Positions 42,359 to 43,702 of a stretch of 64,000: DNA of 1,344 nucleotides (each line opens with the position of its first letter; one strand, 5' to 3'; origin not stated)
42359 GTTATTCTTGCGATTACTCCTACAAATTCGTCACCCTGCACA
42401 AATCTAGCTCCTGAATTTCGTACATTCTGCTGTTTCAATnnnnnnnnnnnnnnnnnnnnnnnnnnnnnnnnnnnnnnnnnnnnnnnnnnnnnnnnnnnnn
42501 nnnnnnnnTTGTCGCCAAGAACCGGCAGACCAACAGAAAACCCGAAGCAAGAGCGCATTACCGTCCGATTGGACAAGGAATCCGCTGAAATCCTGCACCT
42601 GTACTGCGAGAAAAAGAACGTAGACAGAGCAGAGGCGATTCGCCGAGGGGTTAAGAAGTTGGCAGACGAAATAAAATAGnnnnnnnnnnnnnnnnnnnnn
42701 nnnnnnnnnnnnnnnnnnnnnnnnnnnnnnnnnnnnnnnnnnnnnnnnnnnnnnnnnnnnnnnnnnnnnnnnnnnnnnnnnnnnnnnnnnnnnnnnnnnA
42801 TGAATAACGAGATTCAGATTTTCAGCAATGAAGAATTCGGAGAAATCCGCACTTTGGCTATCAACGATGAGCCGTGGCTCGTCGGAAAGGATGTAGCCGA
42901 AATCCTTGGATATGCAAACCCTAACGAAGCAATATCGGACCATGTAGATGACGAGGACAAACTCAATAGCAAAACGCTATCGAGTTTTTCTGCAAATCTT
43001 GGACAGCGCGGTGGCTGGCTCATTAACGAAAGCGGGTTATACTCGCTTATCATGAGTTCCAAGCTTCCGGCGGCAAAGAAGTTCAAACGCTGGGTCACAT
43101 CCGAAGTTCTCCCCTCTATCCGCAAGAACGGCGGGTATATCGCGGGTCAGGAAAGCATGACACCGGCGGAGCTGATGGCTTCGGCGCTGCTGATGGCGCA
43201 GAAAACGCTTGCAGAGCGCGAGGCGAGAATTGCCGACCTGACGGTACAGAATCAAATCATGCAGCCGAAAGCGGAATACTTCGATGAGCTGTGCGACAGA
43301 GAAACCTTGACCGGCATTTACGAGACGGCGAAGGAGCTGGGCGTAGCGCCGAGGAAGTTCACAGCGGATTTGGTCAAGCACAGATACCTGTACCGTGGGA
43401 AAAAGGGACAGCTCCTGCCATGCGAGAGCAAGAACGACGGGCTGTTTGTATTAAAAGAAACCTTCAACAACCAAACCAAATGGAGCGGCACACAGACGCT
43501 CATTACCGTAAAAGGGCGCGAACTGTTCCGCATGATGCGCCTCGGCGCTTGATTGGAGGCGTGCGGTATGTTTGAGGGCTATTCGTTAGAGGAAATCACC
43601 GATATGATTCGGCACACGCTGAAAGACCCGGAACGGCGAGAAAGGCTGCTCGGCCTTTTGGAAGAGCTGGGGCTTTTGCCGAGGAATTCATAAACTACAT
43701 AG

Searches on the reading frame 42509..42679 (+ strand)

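Call 31: search_protein_families(library=phrogs, proteins=[window:42509-42679:+], max_evalue=0.01)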
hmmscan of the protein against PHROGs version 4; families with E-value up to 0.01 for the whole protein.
window:42509-42679:+ (56 aa): 1 family
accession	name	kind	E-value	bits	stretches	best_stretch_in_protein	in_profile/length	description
phrog_876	-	transcription regulation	2.2e-15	57.8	1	1-56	54-109/239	transcriptional repressor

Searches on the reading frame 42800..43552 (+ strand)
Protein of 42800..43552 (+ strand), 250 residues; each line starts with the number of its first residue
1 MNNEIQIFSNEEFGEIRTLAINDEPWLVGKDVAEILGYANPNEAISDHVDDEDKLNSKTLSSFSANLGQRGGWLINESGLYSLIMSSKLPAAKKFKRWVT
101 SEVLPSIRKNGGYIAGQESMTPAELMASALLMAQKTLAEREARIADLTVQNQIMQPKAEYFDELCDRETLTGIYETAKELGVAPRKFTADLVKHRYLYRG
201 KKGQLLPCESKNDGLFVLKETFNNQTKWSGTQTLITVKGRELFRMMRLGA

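Call 31: search_protein_families(library=phrogs, proteins=[window:42800-43552:+], max_evalue=0.01)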
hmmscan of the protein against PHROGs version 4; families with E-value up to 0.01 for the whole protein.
window:42800-43552:+ (250 aa): 16 families
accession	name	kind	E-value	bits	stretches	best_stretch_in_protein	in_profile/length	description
phrog_130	-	transcription regulation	5.1e-75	254.3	1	1-244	156-405/480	anti-repressor Ant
phrog_463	-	transcription regulation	1e-50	173.6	1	1-167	1-170/250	anti-repressor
phrog_2899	-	transcription regulation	2e-48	166.3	1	1-157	3-155/263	anti-repressor Ant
phrog_7940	-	unknown function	1.2e-34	121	1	3-140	2-133/252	-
phrog_2011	-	transcription regulation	4.3e-30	106.4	1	6-136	2-137/275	anti-repressor Ant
phrog_2977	-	transcription regulation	1.9e-29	103.4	1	1-90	60-148/150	anti-repressor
phrog_2593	-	transcription regulation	6.6e-29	102.4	1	1-120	15-140/255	anti-repressor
phrog_5060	-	transcription regulation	1.9e-26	94.5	1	15-141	16-144/224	anti-repressor Ant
phrog_245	-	transcription regulation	2.5e-26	94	1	3-132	39-162/319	anti-repressor Ant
phrog_25722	-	unknown function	5e-23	82.6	1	4-126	3-123/150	-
phrog_9976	-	transcription regulation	2e-18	67.9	1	15-112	10-105/188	anti-repressor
phrog_63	-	transcription regulation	3e-16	60.8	1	107-243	225-352/431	anti-repressor Ant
phrog_373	-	transcription regulation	8e-11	42.8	1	1-138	76-215/373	anti-repressor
phrog_34000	-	unknown function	2.6e-06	28.4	1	3-108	12-120/194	-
phrog_24229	-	DNA, RNA and nucleotide metabolism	0.0019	18.7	1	27-118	8-96/245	tRNA nucleotidyltransferase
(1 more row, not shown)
